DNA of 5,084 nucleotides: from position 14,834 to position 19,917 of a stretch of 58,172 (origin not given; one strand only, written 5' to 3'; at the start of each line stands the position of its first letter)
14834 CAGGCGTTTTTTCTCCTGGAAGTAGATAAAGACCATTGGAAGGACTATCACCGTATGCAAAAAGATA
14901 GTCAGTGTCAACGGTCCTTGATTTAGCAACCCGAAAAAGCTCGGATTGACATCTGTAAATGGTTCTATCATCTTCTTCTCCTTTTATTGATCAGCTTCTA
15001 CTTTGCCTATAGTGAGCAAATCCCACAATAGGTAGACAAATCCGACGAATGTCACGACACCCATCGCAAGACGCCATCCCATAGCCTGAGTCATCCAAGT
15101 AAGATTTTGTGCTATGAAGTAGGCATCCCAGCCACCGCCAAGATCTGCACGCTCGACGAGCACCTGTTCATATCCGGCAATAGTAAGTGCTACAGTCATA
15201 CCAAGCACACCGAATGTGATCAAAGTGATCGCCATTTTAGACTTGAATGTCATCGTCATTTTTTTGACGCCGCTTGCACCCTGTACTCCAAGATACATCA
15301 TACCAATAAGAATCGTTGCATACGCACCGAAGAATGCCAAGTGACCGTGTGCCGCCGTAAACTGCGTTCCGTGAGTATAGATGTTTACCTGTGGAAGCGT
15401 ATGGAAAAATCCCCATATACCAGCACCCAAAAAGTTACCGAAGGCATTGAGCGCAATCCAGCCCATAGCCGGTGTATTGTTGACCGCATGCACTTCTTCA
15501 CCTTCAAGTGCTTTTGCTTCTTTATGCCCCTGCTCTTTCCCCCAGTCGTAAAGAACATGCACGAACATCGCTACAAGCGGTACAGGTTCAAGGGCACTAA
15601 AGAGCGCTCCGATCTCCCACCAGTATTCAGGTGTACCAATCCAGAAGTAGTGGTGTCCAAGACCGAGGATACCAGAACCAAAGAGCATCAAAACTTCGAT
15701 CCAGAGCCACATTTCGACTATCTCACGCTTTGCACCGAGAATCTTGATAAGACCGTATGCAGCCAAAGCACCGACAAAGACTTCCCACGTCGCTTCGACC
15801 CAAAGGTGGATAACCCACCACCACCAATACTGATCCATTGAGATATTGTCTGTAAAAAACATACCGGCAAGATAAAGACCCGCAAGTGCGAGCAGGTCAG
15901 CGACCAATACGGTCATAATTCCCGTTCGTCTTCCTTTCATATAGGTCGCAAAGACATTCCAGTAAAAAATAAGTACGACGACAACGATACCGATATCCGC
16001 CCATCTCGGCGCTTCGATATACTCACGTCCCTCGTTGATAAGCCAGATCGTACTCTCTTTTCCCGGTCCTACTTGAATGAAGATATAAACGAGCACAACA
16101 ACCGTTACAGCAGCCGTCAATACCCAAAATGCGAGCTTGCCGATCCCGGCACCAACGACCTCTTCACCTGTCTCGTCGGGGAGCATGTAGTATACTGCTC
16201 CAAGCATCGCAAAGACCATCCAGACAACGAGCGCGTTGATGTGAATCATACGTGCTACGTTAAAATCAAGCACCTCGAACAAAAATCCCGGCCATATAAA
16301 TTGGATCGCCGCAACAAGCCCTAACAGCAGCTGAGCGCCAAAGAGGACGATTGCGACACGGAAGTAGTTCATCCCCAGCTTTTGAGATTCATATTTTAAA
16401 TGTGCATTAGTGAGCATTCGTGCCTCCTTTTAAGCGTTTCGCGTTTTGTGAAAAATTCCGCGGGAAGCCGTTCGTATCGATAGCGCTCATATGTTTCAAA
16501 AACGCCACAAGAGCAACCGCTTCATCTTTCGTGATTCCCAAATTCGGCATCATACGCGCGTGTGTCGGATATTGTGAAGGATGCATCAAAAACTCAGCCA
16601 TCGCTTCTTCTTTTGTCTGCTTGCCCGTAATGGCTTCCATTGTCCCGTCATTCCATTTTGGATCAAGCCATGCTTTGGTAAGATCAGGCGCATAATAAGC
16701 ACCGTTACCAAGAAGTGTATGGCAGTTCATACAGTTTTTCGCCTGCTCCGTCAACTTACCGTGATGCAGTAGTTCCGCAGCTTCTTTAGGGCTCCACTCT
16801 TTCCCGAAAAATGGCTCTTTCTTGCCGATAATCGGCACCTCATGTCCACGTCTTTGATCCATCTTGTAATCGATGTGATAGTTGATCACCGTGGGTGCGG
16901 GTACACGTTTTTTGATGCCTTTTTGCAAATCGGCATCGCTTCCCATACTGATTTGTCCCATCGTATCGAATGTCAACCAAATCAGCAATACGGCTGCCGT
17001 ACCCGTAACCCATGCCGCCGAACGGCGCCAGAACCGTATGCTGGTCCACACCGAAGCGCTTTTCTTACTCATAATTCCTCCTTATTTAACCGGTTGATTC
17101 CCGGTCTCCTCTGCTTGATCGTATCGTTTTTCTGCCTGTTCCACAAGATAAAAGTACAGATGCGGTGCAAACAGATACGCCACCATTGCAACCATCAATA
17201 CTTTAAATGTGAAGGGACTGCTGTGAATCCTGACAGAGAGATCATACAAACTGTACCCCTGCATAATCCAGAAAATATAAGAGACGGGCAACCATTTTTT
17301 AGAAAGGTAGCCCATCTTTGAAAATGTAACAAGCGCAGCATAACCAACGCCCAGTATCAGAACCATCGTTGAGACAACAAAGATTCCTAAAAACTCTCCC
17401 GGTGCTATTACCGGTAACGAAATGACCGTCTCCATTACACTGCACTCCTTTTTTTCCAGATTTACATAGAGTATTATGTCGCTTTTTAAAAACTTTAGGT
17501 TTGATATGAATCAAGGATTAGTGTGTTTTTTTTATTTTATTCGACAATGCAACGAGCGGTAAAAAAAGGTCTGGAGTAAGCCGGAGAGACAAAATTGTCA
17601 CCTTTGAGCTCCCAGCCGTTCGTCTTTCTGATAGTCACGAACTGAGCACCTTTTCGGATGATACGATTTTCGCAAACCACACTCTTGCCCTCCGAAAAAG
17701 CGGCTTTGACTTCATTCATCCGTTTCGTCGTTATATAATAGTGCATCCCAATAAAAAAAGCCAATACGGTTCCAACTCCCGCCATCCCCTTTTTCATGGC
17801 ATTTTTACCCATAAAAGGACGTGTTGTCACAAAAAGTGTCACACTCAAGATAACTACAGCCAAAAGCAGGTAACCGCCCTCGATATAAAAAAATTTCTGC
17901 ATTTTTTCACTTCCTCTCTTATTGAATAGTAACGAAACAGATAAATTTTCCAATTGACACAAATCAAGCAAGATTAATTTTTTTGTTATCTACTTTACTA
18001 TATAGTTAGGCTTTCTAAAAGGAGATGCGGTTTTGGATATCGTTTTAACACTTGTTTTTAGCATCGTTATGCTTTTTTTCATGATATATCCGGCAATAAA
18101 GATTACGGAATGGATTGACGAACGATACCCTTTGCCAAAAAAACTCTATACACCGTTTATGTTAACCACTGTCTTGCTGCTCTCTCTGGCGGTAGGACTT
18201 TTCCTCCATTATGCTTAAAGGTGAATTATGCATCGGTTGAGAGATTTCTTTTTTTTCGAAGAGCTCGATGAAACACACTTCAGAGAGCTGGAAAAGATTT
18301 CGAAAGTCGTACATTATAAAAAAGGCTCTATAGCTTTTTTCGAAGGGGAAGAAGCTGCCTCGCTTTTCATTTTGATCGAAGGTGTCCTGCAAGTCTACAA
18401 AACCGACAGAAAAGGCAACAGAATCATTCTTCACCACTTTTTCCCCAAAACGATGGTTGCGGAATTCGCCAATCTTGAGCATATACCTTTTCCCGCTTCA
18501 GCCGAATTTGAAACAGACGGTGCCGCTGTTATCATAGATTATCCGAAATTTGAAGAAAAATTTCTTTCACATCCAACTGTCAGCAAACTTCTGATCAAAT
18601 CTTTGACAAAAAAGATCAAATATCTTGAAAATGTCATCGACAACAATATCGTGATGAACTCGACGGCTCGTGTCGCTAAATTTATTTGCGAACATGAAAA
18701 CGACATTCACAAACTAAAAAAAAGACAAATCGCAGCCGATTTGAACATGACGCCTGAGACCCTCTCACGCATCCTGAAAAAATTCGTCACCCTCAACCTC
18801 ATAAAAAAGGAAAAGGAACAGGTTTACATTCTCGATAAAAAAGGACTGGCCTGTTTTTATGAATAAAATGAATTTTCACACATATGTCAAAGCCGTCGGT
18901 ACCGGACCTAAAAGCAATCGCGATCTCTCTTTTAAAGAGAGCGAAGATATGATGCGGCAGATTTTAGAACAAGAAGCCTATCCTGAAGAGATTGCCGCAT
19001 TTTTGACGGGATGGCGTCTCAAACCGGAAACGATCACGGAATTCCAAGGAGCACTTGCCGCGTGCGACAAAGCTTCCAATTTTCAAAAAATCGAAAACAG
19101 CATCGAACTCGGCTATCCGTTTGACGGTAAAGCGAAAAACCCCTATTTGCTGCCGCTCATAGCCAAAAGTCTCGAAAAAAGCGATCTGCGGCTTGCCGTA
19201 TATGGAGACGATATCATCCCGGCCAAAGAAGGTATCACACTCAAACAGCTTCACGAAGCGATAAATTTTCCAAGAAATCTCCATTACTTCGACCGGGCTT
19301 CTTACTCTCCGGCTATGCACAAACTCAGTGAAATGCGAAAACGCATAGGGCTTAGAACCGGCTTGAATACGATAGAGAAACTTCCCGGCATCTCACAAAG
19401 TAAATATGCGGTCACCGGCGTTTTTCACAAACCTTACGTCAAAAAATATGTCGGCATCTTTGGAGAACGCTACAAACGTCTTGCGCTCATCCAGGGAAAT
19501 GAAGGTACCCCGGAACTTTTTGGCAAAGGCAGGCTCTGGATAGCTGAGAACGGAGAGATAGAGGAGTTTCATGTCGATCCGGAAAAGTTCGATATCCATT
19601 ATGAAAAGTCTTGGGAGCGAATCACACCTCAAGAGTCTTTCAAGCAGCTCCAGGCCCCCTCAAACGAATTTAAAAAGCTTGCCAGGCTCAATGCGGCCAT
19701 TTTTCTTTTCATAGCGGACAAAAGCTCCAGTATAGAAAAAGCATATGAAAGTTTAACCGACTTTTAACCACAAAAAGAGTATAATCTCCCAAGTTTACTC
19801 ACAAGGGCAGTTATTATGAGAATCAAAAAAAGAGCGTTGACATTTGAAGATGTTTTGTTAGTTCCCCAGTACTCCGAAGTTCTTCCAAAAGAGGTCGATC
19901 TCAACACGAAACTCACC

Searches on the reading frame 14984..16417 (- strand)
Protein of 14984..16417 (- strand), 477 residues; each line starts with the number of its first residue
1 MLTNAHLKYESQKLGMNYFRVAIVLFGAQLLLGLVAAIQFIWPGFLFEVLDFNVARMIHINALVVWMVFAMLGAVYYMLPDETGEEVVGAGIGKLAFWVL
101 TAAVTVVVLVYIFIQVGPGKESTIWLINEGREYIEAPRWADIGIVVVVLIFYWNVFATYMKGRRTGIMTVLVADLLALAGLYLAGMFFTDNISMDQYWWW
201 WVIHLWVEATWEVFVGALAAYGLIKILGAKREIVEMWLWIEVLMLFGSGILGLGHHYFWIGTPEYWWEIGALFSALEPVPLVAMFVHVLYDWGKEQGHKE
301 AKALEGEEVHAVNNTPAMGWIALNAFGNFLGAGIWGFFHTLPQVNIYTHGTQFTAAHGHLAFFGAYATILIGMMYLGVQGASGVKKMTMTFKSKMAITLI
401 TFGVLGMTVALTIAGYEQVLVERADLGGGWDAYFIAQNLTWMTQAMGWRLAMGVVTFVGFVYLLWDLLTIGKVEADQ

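Call 14: search_protein_families(library=pfam, proteins=[window:14984-16417:-], max_evalue=0.001)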
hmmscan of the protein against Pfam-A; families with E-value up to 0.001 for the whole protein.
window:14984-16417:- (477 aa): 1 family
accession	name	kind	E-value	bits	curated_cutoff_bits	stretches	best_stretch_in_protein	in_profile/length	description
PF00115.25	COX1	-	5.7e-59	200.5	34.8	1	13-448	1-429/436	Cytochrome C and Quinol oxidase polypeptide I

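Call 74: search_protein_families(library=ncbifam, proteins=[window:14984-16417:-], max_evalue=0.00001)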
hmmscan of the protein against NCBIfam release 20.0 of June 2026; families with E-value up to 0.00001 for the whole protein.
window:14984-16417:- (477 aa): 0 families

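Call 75: search_solved_structures(query=window:14984-16417:-, max_evalue=0.00001, show_alignments=1)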
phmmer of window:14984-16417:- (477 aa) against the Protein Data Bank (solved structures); distinct sequences matched with E-value up to 0.00001: 13.
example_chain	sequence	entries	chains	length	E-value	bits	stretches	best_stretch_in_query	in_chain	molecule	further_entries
3o0r_B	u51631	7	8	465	1.3e-92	314.5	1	3-464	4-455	Nitric oxide reductase subunit B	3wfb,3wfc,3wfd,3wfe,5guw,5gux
4xyd_A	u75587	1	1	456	6.1e-84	285.9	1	7-459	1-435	Nitric-oxide reductase subunit B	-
3ayf_A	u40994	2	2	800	8.5e-39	137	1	15-432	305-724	Nitric oxide reductase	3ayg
28pq_A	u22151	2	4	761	2.2e-24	89.5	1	11-376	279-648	Nitric oxide reductase subunit B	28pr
28pn_A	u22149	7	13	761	2.6e-24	89.3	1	11-376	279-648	Nitric oxide reductase subunit B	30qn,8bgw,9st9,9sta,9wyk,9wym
6qq5_A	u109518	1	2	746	3.4e-24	88.9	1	11-377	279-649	Nitric oxide reductase subunit B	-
28pp_A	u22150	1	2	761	3.7e-24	88.7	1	11-378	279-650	Nitric oxide reductase subunit B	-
9wyl_A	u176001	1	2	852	5.8e-24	88.1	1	11-377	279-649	Nitric oxide reductase subunit B,Soluble cytochrome b562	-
6qq6_A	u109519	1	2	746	1e-23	87.3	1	11-377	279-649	Nitric oxide reductase subunit B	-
6t6v_A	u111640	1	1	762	2.1e-23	86.2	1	11-376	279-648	Nitric oxide reductase subunit B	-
32fi_A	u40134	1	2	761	2.1e-23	86.2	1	11-376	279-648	Nitric oxide reductase subunit B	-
30sj_A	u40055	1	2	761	4.1e-23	85.3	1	11-376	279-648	Nitric oxide reductase subunit B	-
6fwf_A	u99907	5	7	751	7.8e-23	84.4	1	11-407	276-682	Nitric-oxide reductase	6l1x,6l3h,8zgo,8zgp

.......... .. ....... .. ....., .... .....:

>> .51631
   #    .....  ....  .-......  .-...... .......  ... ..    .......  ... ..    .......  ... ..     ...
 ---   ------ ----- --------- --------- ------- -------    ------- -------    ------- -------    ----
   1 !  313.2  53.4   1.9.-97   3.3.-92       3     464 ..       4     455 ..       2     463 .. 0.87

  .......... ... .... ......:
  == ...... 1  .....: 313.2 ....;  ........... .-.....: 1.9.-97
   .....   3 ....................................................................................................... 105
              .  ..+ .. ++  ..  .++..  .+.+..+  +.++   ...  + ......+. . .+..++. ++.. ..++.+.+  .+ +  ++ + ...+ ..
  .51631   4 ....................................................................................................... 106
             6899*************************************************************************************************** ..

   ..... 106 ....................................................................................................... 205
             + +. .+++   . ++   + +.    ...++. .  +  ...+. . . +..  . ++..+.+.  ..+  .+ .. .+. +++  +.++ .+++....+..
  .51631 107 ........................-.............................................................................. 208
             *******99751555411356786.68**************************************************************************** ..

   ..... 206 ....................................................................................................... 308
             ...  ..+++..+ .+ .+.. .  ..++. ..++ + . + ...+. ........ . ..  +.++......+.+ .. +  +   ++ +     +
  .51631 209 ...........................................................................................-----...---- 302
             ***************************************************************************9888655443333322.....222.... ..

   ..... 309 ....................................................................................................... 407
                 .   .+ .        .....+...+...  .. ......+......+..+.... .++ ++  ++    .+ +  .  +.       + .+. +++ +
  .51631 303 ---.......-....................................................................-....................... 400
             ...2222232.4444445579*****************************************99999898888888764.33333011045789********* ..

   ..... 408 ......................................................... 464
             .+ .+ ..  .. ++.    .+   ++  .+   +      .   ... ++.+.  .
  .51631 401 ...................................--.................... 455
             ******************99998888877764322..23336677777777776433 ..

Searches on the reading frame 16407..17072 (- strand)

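Call 14: search_protein_families(library=pfam, proteins=[window:16407-17072:-], max_evalue=0.001)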
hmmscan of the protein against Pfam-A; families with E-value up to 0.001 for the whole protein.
window:16407-17072:- (221 aa): 3 families
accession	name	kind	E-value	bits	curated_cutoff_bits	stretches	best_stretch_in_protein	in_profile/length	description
PF00034.26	Cytochrom_C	-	1.4e-07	33.2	21.3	1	111-195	9-89/90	Cytochrome c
PF22085.1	NorB_cytochrome_c-like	-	0.00011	23.1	29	1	103-159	19-73/181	Nitric oxide reductase subunit B, cytochrome c-like domain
PF13442.11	Cytochrome_CBB3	-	0.00018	22.2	27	0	111-192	11-68/68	Cytochrome C oxidase, cbb3-type, subunit III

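Call 74: search_protein_families(library=ncbifam, proteins=[window:16407-17072:-], max_evalue=0.00001)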
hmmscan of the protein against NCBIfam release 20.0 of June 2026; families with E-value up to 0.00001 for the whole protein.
window:16407-17072:- (221 aa): 0 families

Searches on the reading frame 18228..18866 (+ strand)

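Call 14: search_protein_families(library=pfam, proteins=[window:18228-18866:+], max_evalue=0.001)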
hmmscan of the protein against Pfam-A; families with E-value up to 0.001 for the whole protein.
window:18228-18866:+ (212 aa): 2 families
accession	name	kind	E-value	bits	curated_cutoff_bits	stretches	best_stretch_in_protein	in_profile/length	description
PF00027.35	cNMP_binding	-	3.3e-15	56.3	27.5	1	28-113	2-87/89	Cyclic nucleotide-binding domain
PF13545.12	HTH_Crp_2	-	2.6e-11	43.8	27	1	147-208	1-68/70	Crp-like helix-turn-helix domain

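Call 74: search_protein_families(library=ncbifam, proteins=[window:18228-18866:+], max_evalue=0.00001)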
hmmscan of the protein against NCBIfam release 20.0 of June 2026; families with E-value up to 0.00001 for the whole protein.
window:18228-18866:+ (212 aa): 5 families
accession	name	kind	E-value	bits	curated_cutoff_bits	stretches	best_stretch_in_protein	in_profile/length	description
NF006901.0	PRK09392.1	equivalog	6.9e-13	48.5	211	1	2-210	7-220/236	transcriptional activator FtrB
NF007707.0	PRK10402.1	subfamily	9.6e-13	48.2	180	1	18-207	24-214/226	transcriptional regulator YeiL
NF008732.0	PRK11753.1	equivalog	2.2e-08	33.8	266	1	23-155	21-154/214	cAMP-activated global transcriptional regulator CRP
NF008365.0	PRK11161.1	subfamily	1.2e-06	28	228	0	20-208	41-240/250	fumarate/nitrate reduction transcriptional regulator Fnr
NF050815.1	TransActFtrBCaul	equivalog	1.7e-06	27.5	300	0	2-57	9-64/251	transcriptional activator FtrB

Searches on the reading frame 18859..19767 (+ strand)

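Call 64: search_protein_families(library=pfam, proteins=[window:18859-19767:+], max_evalue=0.00001)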
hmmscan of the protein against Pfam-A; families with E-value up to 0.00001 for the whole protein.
window:18859-19767:+ (302 aa): 2 families
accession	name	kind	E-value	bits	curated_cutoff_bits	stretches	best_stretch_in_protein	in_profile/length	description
PF02885.22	Glycos_trans_3N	-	3.1e-10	40.1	26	1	20-69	10-59/63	Glycosyl transferase family, helical bundle domain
PF00591.27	Glycos_transf_3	-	5.1e-09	36.6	27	1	148-300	83-244/253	Glycosyl transferase family, a/b domain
